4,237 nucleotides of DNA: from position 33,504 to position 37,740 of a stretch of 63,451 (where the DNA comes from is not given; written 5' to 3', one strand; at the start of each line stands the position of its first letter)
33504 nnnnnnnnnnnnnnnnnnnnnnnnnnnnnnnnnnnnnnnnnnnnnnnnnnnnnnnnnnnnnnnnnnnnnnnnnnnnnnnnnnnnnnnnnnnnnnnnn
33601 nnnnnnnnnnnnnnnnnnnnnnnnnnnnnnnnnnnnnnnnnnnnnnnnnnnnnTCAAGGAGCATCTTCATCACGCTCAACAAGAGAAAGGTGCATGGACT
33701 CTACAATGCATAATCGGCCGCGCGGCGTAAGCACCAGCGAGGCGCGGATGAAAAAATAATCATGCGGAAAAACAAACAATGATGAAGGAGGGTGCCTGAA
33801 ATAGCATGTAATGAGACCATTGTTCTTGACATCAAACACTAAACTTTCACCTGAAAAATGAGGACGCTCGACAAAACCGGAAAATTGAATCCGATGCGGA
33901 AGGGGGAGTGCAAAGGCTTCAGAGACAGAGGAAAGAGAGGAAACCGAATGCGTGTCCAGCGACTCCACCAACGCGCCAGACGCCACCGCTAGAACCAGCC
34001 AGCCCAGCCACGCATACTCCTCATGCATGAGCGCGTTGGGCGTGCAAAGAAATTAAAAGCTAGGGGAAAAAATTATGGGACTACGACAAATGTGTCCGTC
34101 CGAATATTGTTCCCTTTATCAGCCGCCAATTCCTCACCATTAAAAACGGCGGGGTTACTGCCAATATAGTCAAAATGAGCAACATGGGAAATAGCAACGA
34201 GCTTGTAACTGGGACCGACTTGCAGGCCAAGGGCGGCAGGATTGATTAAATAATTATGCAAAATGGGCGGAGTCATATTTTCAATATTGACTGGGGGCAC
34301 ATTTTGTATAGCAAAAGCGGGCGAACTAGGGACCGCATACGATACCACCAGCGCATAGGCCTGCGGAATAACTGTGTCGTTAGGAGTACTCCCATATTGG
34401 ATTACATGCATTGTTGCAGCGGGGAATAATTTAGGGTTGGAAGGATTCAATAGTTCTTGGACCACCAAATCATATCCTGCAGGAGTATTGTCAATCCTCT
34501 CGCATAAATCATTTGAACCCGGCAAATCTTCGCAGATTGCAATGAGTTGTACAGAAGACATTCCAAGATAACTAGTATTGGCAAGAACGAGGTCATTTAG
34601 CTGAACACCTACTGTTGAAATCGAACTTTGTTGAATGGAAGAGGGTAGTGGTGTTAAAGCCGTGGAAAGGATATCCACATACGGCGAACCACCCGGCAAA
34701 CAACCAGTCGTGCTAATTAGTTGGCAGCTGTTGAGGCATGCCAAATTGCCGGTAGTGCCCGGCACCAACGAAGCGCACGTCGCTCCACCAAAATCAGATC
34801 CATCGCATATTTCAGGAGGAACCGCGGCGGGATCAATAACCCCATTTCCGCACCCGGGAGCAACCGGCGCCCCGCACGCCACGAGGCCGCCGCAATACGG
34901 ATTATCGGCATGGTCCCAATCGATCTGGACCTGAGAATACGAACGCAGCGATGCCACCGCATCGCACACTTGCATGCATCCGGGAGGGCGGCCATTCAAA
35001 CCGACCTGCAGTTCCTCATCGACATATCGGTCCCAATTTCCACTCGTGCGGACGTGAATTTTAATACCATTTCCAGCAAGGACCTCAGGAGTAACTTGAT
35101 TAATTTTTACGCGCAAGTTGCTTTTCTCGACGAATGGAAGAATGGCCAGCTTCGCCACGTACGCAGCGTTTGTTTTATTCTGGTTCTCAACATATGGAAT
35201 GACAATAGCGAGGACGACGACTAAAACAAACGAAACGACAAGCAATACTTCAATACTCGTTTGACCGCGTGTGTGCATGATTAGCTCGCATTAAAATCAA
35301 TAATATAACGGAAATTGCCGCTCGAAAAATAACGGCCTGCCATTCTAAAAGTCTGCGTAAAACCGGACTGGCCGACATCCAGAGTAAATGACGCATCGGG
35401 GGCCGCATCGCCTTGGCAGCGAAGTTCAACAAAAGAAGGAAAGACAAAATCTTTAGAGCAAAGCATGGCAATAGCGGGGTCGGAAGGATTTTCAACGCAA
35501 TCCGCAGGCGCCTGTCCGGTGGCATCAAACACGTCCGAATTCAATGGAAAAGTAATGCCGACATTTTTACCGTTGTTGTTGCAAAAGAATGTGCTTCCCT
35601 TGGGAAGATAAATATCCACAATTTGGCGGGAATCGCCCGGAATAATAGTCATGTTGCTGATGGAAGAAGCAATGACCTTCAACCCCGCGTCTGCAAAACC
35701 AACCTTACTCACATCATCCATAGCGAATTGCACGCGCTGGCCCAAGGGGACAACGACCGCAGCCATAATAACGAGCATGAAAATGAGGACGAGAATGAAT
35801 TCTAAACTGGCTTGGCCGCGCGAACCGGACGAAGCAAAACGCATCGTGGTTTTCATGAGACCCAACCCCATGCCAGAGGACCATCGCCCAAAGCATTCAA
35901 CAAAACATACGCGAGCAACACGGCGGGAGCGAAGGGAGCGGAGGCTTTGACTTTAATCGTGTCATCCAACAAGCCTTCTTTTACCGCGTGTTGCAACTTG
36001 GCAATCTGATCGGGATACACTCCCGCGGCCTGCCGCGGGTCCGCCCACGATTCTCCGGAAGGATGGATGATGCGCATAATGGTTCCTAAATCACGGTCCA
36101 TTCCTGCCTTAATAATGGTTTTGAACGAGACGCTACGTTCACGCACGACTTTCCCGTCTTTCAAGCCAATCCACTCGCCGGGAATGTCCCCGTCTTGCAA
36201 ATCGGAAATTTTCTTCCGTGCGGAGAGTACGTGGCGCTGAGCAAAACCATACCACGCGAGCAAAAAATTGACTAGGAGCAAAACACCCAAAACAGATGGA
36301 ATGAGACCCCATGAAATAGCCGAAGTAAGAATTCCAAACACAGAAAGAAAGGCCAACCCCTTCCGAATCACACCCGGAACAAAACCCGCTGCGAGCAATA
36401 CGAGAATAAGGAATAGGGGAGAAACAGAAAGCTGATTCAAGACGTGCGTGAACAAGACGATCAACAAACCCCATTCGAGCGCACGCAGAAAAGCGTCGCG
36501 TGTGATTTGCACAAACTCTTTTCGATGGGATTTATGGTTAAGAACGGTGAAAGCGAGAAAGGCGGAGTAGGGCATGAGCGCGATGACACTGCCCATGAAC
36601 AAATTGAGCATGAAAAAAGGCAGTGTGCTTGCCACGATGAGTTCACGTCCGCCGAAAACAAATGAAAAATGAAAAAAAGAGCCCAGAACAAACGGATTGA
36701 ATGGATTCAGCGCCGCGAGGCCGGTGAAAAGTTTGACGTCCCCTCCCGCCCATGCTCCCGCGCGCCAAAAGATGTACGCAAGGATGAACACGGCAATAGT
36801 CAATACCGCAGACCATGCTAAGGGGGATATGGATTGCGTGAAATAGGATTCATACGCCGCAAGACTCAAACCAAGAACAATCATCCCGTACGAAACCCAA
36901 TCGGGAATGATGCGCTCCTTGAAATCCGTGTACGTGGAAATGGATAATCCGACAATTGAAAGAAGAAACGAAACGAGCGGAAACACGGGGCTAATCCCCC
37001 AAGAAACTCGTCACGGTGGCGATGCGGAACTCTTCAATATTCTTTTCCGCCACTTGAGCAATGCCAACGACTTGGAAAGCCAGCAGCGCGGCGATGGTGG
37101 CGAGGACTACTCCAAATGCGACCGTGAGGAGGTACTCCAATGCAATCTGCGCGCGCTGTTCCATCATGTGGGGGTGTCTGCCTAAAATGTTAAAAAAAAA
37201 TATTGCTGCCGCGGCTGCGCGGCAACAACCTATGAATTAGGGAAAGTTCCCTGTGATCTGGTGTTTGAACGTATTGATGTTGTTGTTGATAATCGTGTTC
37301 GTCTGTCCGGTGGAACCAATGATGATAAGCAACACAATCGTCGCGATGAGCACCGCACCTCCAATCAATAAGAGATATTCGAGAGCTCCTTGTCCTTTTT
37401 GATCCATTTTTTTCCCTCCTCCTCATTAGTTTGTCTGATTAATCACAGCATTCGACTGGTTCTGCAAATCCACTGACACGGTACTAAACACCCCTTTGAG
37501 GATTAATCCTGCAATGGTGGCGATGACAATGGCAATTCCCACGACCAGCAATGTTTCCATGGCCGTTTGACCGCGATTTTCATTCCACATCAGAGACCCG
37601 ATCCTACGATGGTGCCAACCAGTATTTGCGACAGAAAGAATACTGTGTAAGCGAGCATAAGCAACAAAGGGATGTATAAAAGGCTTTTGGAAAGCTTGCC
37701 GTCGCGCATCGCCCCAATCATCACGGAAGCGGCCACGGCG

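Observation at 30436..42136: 17-gene Epd/Tad-like type IV filament super-locus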

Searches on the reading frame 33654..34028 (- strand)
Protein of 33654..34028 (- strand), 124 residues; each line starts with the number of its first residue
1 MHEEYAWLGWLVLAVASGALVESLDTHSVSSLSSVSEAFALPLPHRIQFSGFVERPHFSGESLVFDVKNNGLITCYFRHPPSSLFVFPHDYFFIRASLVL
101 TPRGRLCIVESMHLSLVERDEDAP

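Call 4: search_protein_families(library=pfam, max_evalue=0.1, proteins=[window:33654-34028:-])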
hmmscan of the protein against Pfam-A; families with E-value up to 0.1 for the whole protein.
window:33654-34028:- (124 aa): 0 families

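Call 55: find_homologous_proteins(query=window:33654-34028:-, max_evalue=0.001)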
Query window:33654-34028:- (124 aa): 11 proteins with E <= 0.001 among 121 candidates.
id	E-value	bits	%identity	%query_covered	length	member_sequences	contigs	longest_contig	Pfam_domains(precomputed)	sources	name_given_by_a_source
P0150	2.0e-77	275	100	100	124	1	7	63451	-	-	-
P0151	3.7e-58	213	78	99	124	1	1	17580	-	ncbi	-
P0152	8.1e-52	192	72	100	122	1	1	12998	-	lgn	-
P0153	2.0e-50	188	69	100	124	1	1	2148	-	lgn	-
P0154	1.1e-46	176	66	100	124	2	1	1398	-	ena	-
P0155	1.3e-45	172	67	93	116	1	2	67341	-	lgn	-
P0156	2.4e-44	168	65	89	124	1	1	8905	-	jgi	jgi:hypothetical protein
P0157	1.1e-42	163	63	90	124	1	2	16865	-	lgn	-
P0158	1.8e-42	162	62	90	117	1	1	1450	-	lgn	-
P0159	2.3e-39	152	59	99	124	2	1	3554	-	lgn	-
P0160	1.6e-29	120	57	83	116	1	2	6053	-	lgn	-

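Call 61: predict_structure(alignment_id=A4)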
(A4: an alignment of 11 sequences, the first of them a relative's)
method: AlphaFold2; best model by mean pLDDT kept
length: 124 residues; sequences in the alignment: 11
mean_pLDDT: 82.3   pTM: 0.64
mean pLDDT of the five models: 82.3, 81.6, 80.7, 79.9, 76.0
residues with pLDDT >= 90: 36; 70-90: 70; 50-70: 11; < 50: 7
segments of 3 or more residues with pLDDT < 50: 118-124
pLDDT, mean of each block of 10 residues (from residue 1): 73 87 71 81 87 91 91 91 84 91 88 69 42
secondary structure, 60 per line:
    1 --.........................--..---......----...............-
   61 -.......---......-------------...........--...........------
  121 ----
elements in order: H3-27 H35-40 E45-59 E62-68 E72-77 E91-101 E104-114

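Call 63: fold_search(model_id=the predicted structure, library=pdb)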
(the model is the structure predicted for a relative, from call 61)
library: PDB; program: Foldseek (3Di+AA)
matches with E <= 10: 1253; with E <= 0.001: 88
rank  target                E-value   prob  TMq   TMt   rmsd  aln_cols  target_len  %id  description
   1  4gop_B                6.6e-05  1.00  0.58  0.59   2.9        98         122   12  Structure and Conformational Change of a Replication Protein A Heterotrimer Bound to ssDNA (released 2012-11-28)
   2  8txr_C                7.0e-05  1.00  0.51  0.15   1.7        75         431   21  E. coli ExoVII(H238A) (released 2024-01-31)
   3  1n9w_A                7.4e-05  1.00  0.56  0.20   2.1        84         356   13  Crystal structure of the non-discriminating and archaeal-type aspartyl-tRNA synthetase from Thermus thermophilus (released 2003-04-08)
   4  1n9w_B                9.2e-05  1.00  0.57  0.21   2.3        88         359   12  Crystal structure of the non-discriminating and archaeal-type aspartyl-tRNA synthetase from Thermus thermophilus (released 2003-04-08)
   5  9pd3_O                1.0e-04  1.00  0.63  0.42   2.4       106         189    8  NER dual incision complex - DuIS (released 2026-02-18)
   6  3kfu_C                1.1e-04  1.00  0.58  0.20   1.9        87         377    9  Crystal structure of the transamidosome (released 2010-08-25)
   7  8sok_B                1.1e-04  1.00  0.58  0.21   4.7       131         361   11  Cryo-EM structure of human CST bound to POT1(ESDL)/TPP1 in the presence of telomeric ssDNA (released 2023-06-07)
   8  6w6w_C                1.1e-04  1.00  0.58  0.24   3.4       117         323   11  Cryo-EM structure of CST bound to telomeric single-stranded DNA (released 2020-06-03)
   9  2z6k_B                1.2e-04  1.00  0.60  0.59   2.6       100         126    8  Crystal structure of full-length human RPA14/32 heterodimer (released 2007-12-04)
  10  2pqa_A                1.3e-04  1.00  0.63  0.61   1.9       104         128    9  Crystal Structure of Full-length Human RPA 14/32 Heterodimer (released 2007-11-13)
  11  3kfu_A                1.3e-04  1.00  0.57  0.20   2.2        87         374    9  Crystal structure of the transamidosome (released 2010-08-25)
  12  9f2a_A                1.3e-04  1.00  0.54  0.16   3.2        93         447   12  Pyrococcus abyssi PolD in complex with Rpa2 winged-helix domain class 2 (composite map) (released 2024-12-04)
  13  2z6k_A                1.4e-04  1.00  0.61  0.59   2.5       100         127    8  Crystal structure of full-length human RPA14/32 heterodimer (released 2007-12-04)
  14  1wyd_B                1.4e-04  1.00  0.49  0.15   2.9        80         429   18  Crystal Structure of Aspartyl-tRNA synthetase from Sulfolobus tokodaii (released 2006-07-04)
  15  6o3f_B                1.5e-04  1.00  0.47  0.12  16.8       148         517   14  Crystal Structure of Lysyl-tRNA Synthetase from Chlamydia trachomatis with complexed with L-lysine and a difluoro cycl (released 2019-03-27)
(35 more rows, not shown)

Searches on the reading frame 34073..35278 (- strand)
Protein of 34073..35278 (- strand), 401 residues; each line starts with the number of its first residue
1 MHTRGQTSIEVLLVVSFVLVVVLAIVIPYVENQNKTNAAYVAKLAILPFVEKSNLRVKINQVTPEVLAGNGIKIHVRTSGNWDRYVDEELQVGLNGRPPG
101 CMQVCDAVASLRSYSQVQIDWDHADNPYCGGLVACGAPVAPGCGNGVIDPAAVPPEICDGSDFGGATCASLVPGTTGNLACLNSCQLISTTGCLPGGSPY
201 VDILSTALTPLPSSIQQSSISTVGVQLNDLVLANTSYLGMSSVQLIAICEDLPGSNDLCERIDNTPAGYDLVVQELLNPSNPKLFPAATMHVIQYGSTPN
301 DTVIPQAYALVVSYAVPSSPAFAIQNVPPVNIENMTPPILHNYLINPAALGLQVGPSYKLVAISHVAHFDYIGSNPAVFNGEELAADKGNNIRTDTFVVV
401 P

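Call 4: search_protein_families(library=pfam, max_evalue=0.1, proteins=[window:34073-35278:-])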
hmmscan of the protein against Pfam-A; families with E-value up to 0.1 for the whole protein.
window:34073-35278:- (401 aa): 1 family
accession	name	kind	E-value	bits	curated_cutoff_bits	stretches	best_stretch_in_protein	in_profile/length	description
PF04021.17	Class_IIIsignal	-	0.093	13.2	23.7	0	4-29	2-27/27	Class III signal peptide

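Call 18: search_protein_families(library=ncbifam, max_evalue=0.01, proteins=[window:34073-35278:-])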
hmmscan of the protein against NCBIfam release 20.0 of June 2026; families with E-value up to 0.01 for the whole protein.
window:34073-35278:- (401 aa): 0 families

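Call 72: search_solved_structures(query=window:34073-35278:-, max_evalue=1)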
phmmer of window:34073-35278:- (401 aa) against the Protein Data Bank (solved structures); distinct sequences matched with E-value up to 1: 0.

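Call 73: find_encoding_contigs(protein=window:34073-35278:-, flank=3000, max_places=6)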
Protein window:34073-35278:- (401 aa): 1 contig read that carries it; 1 place shown.
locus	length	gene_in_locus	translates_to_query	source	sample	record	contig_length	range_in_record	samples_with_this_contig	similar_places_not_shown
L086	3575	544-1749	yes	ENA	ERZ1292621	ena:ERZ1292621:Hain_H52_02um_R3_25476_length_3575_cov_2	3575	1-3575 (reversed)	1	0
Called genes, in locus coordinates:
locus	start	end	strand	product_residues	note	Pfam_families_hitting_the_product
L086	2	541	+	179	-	?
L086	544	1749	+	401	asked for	-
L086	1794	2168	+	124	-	-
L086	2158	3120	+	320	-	-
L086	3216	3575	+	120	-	?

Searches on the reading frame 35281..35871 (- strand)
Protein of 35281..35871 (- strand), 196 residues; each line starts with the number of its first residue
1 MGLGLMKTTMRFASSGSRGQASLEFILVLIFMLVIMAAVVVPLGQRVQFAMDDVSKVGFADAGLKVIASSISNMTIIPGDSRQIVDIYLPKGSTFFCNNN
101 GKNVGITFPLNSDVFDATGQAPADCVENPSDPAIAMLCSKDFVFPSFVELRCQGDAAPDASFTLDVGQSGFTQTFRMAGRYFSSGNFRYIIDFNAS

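Call 3: search_protein_families(library=pfam, max_evalue=0.01, proteins=[window:35281-35871:-])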
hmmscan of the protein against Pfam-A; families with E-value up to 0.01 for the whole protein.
window:35281-35871:- (196 aa): 0 families

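Call 18: search_protein_families(library=ncbifam, max_evalue=0.01, proteins=[window:35281-35871:-])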
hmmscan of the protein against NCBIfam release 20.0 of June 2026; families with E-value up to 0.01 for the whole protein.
window:35281-35871:- (196 aa): 0 families

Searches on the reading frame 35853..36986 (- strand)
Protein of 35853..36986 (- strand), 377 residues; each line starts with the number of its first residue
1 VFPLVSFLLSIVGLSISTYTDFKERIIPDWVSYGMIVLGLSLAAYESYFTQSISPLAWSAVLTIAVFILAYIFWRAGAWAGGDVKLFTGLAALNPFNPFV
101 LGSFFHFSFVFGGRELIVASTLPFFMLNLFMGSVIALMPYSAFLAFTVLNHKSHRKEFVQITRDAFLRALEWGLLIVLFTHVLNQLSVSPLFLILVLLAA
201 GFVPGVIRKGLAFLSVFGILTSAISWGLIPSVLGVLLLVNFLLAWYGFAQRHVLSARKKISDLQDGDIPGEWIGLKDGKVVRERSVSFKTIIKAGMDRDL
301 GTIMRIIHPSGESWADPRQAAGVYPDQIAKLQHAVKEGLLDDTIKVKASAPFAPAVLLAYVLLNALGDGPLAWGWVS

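Call 3: search_protein_families(library=pfam, max_evalue=0.01, proteins=[window:35853-36986:-])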
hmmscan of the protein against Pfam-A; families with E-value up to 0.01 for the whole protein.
window:35853-36986:- (377 aa): 2 families
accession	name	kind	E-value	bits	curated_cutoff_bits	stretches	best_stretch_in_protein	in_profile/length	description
PF01478.23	Peptidase_A24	-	4.9e-14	53.1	26.5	1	9-130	2-97/104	Type IV leader peptidase family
PF06819.16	Arc_PepC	-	4.8e-07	30.4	23.4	1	241-346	11-110/110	Archaeal Peptidase A24 C-terminal Domain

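Call 18: search_protein_families(library=ncbifam, max_evalue=0.01, proteins=[window:35853-36986:-])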
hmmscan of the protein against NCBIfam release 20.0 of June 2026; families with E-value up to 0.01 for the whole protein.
window:35853-36986:- (377 aa): 2 families
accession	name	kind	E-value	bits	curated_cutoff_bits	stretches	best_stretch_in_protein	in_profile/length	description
NF053826.1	PrePilPeptEppA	equivalog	3.2e-17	62.9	450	1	5-363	4-328/334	prepilin peptidase EppA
NF040695.1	FlaK_Arch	equivalog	4.6e-11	42.7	330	1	6-135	2-122/230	preflagellin peptidase FlaK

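Call 77: search_solved_structures(query=window:35853-36986:-, max_evalue=0.1)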
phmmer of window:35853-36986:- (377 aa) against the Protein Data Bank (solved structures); distinct sequences matched with E-value up to 0.1: 1.
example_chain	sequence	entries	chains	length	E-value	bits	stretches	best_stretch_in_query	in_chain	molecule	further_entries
3s0x_A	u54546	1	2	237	2.4e-05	26.8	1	4-110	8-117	Peptidase A24B, FlaK domain protein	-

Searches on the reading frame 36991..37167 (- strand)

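Call 3: search_protein_families(library=pfam, max_evalue=0.01, proteins=[window:36991-37167:-])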
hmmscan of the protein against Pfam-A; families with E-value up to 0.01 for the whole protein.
window:36991-37167:- (58 aa): 1 family
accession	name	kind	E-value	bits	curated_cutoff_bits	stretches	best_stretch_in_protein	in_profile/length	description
PF23858.1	DUF7220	-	0.00045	21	28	1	3-55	2-54/70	Family of unknown function (DUF7220)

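Call 18: search_protein_families(library=ncbifam, max_evalue=0.01, proteins=[window:36991-37167:-])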
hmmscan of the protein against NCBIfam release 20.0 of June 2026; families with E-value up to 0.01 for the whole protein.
window:36991-37167:- (58 aa): 0 families

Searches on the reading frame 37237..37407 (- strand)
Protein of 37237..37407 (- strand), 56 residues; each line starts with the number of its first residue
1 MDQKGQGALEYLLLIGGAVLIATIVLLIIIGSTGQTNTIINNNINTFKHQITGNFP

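Call 3: search_protein_families(library=pfam, max_evalue=0.01, proteins=[window:37237-37407:-])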
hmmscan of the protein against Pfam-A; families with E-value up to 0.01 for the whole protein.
window:37237-37407:- (56 aa): 1 family
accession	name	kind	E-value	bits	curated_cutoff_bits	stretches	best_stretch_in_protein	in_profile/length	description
PF04021.17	Class_IIIsignal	-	5.2e-07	29.9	23.7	1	4-26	2-24/27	Class III signal peptide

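Call 18: search_protein_families(library=ncbifam, max_evalue=0.01, proteins=[window:37237-37407:-])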
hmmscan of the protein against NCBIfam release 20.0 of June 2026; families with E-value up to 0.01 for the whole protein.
window:37237-37407:- (56 aa): 0 families

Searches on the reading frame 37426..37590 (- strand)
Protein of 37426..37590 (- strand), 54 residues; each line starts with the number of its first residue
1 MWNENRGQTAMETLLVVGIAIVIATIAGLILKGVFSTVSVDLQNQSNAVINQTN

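Call 3: search_protein_families(library=pfam, max_evalue=0.01, proteins=[window:37426-37590:-])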
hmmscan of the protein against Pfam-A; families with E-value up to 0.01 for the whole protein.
window:37426-37590:- (54 aa): 2 families
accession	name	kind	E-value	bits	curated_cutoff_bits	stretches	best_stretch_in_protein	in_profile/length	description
PF04021.17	Class_IIIsignal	-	0.00064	20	23.7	1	5-28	1-24/27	Class III signal peptide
PF02687.27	FtsX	-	0.0022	18.5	25.5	1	6-41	44-74/120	FtsX-like permease C-terminal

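Call 18: search_protein_families(library=ncbifam, max_evalue=0.01, proteins=[window:37426-37590:-])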
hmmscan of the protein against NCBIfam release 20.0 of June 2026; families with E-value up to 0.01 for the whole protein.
window:37426-37590:- (54 aa): 0 families
